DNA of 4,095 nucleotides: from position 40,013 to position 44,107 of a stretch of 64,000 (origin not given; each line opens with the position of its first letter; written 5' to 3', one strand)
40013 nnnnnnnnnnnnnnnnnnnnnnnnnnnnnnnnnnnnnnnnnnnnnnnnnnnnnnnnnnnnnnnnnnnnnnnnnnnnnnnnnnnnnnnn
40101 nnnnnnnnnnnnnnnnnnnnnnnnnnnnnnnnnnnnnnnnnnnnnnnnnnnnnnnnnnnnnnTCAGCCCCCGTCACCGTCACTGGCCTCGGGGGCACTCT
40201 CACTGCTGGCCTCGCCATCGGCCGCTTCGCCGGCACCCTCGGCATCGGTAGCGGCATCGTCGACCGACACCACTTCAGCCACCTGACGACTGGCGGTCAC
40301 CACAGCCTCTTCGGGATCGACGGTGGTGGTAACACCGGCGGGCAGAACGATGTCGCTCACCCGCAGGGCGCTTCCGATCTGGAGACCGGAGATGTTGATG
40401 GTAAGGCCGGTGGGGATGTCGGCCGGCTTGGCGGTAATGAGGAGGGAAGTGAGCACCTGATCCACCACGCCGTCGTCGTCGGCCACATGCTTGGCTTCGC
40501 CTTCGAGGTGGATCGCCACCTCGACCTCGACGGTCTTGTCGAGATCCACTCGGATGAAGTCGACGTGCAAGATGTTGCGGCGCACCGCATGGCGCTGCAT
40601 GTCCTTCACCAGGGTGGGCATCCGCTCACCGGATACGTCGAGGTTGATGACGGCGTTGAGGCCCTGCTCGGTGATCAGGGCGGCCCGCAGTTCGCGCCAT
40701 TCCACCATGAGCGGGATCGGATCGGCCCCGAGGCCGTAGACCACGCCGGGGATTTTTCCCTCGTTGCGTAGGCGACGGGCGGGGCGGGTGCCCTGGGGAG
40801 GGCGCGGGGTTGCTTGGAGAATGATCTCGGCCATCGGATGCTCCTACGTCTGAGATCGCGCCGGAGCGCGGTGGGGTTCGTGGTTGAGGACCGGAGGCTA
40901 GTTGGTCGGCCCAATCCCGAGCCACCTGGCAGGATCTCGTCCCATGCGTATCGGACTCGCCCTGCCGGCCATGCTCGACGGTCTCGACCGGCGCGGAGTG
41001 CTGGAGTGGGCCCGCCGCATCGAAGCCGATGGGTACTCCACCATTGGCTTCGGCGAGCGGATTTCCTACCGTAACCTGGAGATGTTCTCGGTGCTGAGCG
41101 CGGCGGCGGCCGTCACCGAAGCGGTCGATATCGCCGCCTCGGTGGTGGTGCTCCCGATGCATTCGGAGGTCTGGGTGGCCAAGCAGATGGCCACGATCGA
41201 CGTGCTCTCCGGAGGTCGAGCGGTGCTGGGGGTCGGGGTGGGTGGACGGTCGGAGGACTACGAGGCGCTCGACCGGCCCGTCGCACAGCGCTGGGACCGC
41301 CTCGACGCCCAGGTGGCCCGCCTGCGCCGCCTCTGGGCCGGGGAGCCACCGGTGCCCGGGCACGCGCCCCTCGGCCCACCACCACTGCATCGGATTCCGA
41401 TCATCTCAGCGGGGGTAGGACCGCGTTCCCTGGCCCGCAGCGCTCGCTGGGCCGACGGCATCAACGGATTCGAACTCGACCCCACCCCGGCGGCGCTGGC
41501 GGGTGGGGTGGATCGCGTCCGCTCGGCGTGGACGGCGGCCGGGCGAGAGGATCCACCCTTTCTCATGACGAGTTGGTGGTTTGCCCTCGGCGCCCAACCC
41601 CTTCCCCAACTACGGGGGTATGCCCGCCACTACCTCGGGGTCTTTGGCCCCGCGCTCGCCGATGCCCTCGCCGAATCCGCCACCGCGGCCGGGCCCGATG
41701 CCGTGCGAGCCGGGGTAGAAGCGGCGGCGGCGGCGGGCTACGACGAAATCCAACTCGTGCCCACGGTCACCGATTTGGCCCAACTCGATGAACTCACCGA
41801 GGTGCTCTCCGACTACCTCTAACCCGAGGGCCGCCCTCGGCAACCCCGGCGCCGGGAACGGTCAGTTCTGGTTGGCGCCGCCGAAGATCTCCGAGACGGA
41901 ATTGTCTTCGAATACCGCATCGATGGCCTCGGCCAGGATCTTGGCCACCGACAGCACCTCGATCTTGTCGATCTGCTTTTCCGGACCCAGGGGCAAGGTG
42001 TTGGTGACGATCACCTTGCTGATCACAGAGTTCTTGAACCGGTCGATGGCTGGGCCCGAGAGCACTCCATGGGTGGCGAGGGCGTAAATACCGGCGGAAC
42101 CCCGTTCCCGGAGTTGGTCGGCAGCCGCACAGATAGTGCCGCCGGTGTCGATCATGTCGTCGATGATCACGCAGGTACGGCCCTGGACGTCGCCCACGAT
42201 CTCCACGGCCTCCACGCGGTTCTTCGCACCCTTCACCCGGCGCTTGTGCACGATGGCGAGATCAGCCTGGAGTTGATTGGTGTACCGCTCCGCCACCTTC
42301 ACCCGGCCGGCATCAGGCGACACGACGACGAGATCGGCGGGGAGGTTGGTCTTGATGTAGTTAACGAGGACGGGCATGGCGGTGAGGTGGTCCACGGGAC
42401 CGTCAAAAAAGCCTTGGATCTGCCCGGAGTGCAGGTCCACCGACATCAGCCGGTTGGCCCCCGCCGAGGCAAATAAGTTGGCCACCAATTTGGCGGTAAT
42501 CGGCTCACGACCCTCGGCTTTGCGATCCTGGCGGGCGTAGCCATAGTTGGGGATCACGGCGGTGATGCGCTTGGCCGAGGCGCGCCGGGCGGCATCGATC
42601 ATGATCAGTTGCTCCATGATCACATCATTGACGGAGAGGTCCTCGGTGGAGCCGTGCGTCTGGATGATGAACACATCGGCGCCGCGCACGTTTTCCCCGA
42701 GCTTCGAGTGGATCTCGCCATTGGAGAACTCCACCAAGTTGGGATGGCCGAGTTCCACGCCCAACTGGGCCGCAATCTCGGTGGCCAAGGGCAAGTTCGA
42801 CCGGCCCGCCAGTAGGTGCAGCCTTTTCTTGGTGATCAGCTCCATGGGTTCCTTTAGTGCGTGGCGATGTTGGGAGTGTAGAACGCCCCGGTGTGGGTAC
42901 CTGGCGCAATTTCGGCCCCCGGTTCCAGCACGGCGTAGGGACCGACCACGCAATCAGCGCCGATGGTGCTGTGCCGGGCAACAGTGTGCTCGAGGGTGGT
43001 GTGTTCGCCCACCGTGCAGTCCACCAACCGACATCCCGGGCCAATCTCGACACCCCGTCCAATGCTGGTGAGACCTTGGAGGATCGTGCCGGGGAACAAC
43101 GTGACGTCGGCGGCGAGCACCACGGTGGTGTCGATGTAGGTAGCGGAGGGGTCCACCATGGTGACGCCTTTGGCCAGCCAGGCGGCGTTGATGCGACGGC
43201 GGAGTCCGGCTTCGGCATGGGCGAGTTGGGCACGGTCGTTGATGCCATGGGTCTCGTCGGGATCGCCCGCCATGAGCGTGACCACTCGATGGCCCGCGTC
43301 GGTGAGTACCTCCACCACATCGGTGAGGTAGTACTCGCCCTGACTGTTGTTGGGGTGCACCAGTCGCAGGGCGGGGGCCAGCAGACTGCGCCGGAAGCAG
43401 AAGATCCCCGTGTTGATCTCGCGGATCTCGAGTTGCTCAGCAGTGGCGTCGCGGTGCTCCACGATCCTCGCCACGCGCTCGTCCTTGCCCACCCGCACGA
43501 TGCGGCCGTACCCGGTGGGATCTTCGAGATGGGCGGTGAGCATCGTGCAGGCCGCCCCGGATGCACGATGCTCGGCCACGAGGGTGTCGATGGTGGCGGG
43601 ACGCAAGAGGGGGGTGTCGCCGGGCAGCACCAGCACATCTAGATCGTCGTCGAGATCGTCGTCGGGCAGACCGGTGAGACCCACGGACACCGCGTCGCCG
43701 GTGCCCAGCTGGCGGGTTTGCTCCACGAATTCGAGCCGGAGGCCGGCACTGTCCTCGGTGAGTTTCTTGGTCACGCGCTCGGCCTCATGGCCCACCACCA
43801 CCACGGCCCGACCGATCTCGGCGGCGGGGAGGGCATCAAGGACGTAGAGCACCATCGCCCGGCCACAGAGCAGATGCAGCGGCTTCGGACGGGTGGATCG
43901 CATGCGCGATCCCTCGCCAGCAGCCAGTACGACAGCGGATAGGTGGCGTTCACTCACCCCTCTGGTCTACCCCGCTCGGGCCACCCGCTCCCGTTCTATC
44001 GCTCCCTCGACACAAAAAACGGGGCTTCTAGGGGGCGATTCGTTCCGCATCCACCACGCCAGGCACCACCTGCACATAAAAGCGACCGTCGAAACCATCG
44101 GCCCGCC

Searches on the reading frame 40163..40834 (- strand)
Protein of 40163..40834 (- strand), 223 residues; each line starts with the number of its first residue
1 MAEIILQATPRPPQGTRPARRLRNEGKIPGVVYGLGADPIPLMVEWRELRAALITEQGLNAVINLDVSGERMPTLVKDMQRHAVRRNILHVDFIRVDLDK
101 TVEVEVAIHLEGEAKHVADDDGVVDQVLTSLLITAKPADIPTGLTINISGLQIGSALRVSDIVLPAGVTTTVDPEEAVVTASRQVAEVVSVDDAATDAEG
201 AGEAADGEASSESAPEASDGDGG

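Call 12: search_protein_families(library=pfam, proteins=[window:40163-40834:-], max_evalue=0.01)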
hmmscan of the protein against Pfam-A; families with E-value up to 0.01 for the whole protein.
window:40163-40834:- (223 aa): 2 families
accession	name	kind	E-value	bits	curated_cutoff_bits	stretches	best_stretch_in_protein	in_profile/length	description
PF01386.24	Ribosomal_L25p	-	1.2e-24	87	23.6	1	6-93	1-82/82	Ribosomal L25p family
PF14693.11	Ribosomal_TL5_C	-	1.1e-21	77.4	27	1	102-182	2-81/84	Ribosomal protein TL5, C-terminal domain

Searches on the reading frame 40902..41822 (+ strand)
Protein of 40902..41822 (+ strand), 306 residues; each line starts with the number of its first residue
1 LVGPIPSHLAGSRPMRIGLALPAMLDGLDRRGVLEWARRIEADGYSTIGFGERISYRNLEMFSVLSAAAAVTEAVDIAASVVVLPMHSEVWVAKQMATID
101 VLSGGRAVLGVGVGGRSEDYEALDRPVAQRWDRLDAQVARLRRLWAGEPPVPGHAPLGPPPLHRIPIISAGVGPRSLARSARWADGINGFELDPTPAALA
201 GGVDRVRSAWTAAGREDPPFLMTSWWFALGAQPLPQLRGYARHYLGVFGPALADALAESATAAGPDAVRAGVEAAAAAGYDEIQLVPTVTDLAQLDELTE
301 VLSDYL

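Call 12: search_protein_families(library=pfam, proteins=[window:40902-41822:+], max_evalue=0.01)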
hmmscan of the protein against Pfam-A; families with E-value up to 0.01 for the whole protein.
window:40902-41822:+ (306 aa): 1 family
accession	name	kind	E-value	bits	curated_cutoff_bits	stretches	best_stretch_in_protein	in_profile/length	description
PF00296.26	Bac_luciferase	-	6.3e-30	105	27.9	1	29-233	21-234/314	Luciferase-like monooxygenase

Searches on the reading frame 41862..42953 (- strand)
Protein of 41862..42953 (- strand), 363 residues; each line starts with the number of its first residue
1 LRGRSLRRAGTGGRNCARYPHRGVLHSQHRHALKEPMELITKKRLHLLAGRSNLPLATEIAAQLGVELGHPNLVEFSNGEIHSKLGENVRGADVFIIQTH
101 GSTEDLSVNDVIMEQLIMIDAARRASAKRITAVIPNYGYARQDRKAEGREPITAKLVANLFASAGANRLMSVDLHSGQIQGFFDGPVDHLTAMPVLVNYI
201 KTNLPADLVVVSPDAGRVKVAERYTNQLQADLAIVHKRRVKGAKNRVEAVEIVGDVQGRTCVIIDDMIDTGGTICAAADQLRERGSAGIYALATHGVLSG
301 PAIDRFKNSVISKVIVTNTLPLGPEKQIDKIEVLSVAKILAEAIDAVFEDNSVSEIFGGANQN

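Call 12: search_protein_families(library=pfam, proteins=[window:41862-42953:-], max_evalue=0.01)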
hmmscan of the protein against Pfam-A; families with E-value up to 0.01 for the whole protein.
window:41862-42953:- (363 aa): 4 families
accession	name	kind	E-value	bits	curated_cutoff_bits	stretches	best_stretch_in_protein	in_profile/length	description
PF13793.12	Pribosyltran_N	-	5.1e-46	155.8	25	1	46-165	2-117/117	N-terminal domain of ribose phosphate pyrophosphokinase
PF14572.12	Pribosyl_synth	-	2.8e-28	99.5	27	1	249-357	74-183/184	Phosphoribosyl synthetase-associated domain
PF00156.33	Pribosyltran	-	4.6e-14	52.5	26.3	1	208-294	31-125/158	Phosphoribosyl transferase domain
PF14681.12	UPRTase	-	0.0017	18.3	27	1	251-307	113-169/206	Uracil phosphoribosyltransferase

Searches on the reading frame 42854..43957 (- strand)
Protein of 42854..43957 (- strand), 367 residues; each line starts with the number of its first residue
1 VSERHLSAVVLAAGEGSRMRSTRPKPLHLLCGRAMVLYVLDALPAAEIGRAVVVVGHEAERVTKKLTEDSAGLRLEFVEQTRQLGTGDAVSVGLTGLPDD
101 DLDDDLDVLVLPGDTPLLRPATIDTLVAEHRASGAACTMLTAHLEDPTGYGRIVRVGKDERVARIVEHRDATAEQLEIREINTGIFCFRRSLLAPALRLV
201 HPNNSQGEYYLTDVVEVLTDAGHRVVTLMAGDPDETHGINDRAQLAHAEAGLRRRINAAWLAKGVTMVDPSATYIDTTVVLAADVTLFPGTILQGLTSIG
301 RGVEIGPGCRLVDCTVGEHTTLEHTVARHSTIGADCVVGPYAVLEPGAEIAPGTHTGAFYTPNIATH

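Call 12: search_protein_families(library=pfam, proteins=[window:42854-43957:-], max_evalue=0.01)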
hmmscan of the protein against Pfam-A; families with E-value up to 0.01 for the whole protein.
window:42854-43957:- (367 aa): 5 families
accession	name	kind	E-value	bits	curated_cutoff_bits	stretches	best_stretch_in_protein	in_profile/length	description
PF12804.13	NTP_transf_3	-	2.8e-20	73.6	27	1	8-143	1-124/160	MobA-like NTP transferase domain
PF00483.29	NTP_transferase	-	9.2e-20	71.7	21.2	1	8-230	2-221/245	Nucleotidyl transferase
PF01128.25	IspD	-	3.2e-11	43.8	27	1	7-253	2-220/221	2-C-methyl-D-erythritol 4-phosphate cytidylyltransferase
PF00132.30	Hexapep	-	2.3e-10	40.1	27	1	329-358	1-30/36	Bacterial transferase hexapeptide (six repeats)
PF25084.1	LbH_EIF2B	-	0.00076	19.9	54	1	274-353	17-96/105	EIF2B subunit epsilon LbH domain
